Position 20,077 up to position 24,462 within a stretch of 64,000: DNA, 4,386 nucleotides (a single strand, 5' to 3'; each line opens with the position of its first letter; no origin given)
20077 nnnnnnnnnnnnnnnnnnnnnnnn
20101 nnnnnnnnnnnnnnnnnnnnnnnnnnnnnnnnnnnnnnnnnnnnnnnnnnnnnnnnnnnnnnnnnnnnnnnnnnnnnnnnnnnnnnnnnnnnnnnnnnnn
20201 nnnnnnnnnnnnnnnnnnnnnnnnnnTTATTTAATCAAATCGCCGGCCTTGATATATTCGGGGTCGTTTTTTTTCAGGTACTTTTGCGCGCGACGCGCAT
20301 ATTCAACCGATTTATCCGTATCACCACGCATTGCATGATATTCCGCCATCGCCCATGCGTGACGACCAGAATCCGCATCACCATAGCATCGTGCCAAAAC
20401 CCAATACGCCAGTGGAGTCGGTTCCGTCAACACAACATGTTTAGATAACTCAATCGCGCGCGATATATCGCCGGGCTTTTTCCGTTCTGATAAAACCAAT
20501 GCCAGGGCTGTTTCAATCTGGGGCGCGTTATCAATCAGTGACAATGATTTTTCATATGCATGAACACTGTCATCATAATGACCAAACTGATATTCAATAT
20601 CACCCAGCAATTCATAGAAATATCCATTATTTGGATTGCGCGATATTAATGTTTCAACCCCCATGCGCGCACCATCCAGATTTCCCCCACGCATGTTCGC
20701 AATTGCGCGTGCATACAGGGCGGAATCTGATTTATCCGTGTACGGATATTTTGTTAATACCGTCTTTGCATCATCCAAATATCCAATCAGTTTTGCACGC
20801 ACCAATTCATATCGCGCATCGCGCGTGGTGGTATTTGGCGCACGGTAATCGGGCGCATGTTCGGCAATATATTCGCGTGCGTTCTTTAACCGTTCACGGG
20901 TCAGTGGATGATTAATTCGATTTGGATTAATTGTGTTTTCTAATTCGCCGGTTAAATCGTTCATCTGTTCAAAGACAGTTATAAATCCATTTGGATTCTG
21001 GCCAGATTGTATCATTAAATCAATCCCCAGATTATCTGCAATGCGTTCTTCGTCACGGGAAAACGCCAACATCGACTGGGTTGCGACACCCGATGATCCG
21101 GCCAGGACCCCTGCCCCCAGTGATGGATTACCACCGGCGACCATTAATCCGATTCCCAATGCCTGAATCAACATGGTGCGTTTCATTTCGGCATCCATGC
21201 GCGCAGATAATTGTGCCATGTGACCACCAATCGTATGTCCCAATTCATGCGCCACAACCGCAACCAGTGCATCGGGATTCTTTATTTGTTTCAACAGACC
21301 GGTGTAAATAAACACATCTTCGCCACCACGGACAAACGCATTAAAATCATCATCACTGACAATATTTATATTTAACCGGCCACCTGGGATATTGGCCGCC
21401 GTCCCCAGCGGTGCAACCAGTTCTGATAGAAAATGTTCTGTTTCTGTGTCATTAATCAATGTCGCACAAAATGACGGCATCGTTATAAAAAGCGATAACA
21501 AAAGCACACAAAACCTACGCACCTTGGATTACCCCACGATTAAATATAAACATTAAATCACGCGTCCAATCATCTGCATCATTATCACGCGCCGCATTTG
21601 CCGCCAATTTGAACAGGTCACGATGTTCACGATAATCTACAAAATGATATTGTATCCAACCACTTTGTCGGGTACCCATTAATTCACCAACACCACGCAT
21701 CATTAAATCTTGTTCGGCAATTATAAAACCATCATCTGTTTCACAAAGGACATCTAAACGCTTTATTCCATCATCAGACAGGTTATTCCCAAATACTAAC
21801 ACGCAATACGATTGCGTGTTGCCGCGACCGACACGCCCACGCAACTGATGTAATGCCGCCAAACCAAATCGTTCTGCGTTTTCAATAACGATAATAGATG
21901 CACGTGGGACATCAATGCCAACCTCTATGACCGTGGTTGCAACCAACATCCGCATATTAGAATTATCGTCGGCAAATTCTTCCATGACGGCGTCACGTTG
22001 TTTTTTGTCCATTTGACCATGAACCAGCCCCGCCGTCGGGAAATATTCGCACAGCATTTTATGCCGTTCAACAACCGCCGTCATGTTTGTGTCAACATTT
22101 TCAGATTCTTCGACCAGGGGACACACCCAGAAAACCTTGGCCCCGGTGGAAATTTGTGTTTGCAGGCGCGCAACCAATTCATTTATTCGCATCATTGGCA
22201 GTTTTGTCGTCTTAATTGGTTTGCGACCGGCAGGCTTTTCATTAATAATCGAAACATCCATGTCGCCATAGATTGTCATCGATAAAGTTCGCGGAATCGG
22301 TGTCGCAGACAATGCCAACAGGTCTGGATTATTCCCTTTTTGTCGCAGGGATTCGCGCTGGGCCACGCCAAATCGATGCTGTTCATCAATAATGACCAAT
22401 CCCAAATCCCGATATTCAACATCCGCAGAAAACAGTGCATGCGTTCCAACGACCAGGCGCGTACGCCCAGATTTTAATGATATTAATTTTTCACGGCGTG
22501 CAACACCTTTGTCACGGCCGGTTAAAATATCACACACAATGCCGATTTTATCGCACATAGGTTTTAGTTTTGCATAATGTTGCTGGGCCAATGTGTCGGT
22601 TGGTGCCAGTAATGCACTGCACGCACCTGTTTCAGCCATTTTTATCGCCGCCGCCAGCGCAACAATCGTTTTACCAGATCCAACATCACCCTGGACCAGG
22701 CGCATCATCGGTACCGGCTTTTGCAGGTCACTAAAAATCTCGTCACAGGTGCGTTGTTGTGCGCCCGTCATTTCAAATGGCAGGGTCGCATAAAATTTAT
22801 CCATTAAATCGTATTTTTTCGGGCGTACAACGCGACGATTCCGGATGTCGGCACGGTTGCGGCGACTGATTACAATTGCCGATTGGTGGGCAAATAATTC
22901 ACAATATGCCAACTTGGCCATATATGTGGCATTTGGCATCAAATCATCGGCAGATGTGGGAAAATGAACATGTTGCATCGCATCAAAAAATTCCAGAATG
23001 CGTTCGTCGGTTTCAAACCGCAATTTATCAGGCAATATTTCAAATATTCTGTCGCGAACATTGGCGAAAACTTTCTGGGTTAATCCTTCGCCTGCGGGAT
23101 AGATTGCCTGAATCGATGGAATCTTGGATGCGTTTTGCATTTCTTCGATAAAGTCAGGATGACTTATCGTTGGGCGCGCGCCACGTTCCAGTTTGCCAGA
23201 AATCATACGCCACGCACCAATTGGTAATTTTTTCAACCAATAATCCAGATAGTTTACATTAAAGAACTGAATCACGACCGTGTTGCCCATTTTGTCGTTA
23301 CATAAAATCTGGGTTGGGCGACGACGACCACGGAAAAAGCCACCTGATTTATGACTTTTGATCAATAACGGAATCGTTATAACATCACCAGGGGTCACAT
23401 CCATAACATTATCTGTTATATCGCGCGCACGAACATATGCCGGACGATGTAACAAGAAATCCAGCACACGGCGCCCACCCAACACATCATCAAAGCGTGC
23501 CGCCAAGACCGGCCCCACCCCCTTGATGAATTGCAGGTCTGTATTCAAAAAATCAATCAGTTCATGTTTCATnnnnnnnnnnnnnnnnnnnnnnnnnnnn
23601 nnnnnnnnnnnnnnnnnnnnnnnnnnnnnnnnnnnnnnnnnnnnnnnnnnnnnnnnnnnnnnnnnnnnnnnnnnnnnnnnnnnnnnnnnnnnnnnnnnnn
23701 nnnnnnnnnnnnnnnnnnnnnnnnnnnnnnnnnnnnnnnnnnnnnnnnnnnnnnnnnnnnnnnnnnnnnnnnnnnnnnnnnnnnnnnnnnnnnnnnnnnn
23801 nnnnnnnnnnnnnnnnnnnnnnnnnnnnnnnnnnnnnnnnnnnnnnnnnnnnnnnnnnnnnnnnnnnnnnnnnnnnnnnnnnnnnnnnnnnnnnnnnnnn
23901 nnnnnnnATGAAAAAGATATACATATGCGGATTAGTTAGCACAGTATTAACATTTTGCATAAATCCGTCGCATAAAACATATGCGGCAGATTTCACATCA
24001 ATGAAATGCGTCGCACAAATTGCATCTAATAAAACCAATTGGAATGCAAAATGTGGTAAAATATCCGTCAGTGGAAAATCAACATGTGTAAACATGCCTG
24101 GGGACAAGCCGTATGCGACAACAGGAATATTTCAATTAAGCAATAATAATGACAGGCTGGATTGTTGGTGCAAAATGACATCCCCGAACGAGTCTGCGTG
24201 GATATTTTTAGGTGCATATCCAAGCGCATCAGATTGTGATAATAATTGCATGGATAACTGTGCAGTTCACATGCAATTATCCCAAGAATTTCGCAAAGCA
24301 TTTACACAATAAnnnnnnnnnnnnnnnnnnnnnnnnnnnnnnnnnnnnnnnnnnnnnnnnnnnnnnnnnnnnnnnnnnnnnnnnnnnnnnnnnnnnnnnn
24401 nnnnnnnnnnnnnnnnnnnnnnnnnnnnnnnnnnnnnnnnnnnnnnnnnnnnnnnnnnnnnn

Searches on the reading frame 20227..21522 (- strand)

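Call 9: search_protein_families(library=pfam, proteins=[window:20227-21522:-], max_evalue=0.01)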
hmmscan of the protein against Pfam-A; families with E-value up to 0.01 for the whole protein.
window:20227-21522:- (431 aa): 8 families
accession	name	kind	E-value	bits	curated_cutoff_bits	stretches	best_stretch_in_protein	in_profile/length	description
PF01435.24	Peptidase_M48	-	1.4e-24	87.4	20.3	1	32-218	7-185/186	Peptidase family M48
PF07719.23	TPR_2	-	1.7e-07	31.2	27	0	302-330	3-31/34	Tetratricopeptide repeat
PF23914.1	TPR_CcmH_CycH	-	1.9e-07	31.5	42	1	287-399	37-148/158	Cytochrome c-type biogenesis protein H TPR domain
PF13428.12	TPR_14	-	6e-07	30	23.5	0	268-308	3-43/44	Tetratricopeptide repeat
PF13432.12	TPR_16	-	2.9e-05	24.9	32.7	1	270-327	1-58/65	Tetratricopeptide repeat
PF14559.12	TPR_19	-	0.0014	19.4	25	0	280-341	5-66/68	Tetratricopeptide repeat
PF13424.12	TPR_12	-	0.0017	18.9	30.1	0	303-329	48-74/77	Tetratricopeptide repeat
PF13431.12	TPR_17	-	0.0091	16.6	24.4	0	291-319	4-32/34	Tetratricopeptide repeat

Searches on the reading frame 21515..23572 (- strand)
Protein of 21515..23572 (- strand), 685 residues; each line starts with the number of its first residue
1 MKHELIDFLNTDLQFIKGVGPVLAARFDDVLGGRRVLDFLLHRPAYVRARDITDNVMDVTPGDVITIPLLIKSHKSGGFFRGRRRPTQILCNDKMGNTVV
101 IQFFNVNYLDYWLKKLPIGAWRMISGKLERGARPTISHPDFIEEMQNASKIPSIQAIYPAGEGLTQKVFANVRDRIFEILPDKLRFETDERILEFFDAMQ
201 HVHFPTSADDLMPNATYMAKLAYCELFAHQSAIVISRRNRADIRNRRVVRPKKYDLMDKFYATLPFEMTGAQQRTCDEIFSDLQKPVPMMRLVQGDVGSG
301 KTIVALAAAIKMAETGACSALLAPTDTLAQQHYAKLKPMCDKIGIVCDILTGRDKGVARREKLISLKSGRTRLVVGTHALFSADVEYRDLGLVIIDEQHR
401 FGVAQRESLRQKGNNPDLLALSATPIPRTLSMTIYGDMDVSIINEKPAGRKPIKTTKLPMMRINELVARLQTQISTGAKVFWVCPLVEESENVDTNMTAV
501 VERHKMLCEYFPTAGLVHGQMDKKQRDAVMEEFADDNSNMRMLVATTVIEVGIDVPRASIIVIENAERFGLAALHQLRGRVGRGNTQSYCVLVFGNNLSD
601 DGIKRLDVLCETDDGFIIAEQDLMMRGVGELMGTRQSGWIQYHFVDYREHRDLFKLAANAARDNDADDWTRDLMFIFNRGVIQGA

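Call 9: search_protein_families(library=pfam, proteins=[window:21515-23572:-], max_evalue=0.01)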
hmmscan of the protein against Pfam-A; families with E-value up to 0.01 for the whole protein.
window:21515-23572:- (685 aa): 7 families
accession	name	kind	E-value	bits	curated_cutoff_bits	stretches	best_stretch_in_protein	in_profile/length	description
PF00270.35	DEAD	-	5.4e-22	78.7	26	1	290-430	16-164/167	DEAD/DEAH box helicase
PF00271.37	Helicase_C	-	2.2e-18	66.9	23.5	1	475-584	13-109/110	Helicase conserved C-terminal domain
PF04851.21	ResIII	-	5.2e-10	39.9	22.5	1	269-425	5-162/164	Type III restriction enzyme, res subunit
PF19833.4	RecG_dom3_C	-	9.9e-06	26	26.8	1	612-639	1-28/87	ATP-dependent DNA helicase RecG, domain 3, C-terminal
PF22590.2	Cas3-like_C_2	-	7.7e-05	23.4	27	1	477-584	2-104/106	CRISPR-associated nuclease/helicase Cas3, C-terminal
PF07517.20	SecA_DEAD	-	0.0039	16.9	24.6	1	296-360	98-162/290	SecA DEAD-like domain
PF09848.15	SLFN-g3_helicase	-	0.0064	16.2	24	0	290-414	3-104/354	Schlafen group 3, DNA/RNA helicase domain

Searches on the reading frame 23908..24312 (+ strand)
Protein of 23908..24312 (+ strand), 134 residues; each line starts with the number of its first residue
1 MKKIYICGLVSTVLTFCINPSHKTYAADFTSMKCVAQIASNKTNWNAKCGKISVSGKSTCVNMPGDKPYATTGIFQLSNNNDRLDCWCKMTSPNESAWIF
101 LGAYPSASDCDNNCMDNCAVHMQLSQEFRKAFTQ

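Call 9: search_protein_families(library=pfam, proteins=[window:23908-24312:+], max_evalue=0.01)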
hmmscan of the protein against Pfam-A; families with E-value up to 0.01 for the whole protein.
window:23908-24312:+ (134 aa): 0 families

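Call 25: search_protein_families(library=pfam, alignment_id=A3, max_evalue=0.001)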
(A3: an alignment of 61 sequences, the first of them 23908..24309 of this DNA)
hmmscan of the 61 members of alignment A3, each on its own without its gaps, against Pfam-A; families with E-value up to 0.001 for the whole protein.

A. member 1, window:23908-24309:+ (134 aa): 0 families

B. families by the number of members that match (of 61 scanned): 2 families
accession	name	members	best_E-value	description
PF07699.19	Ephrin_rec_like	3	5.4e-10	Tyrosine-protein kinase ephrin type A/B receptor-like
PF09479.16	Flg_new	1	9.6e-06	Listeria-Bacteroides repeat domain (List_Bact_rpt)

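Call 80: search_protein_families(library=ncbifam, proteins=[window:23908-24312:+], max_evalue=0.01)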
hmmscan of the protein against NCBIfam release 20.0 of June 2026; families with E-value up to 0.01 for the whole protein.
window:23908-24312:+ (134 aa): 0 families
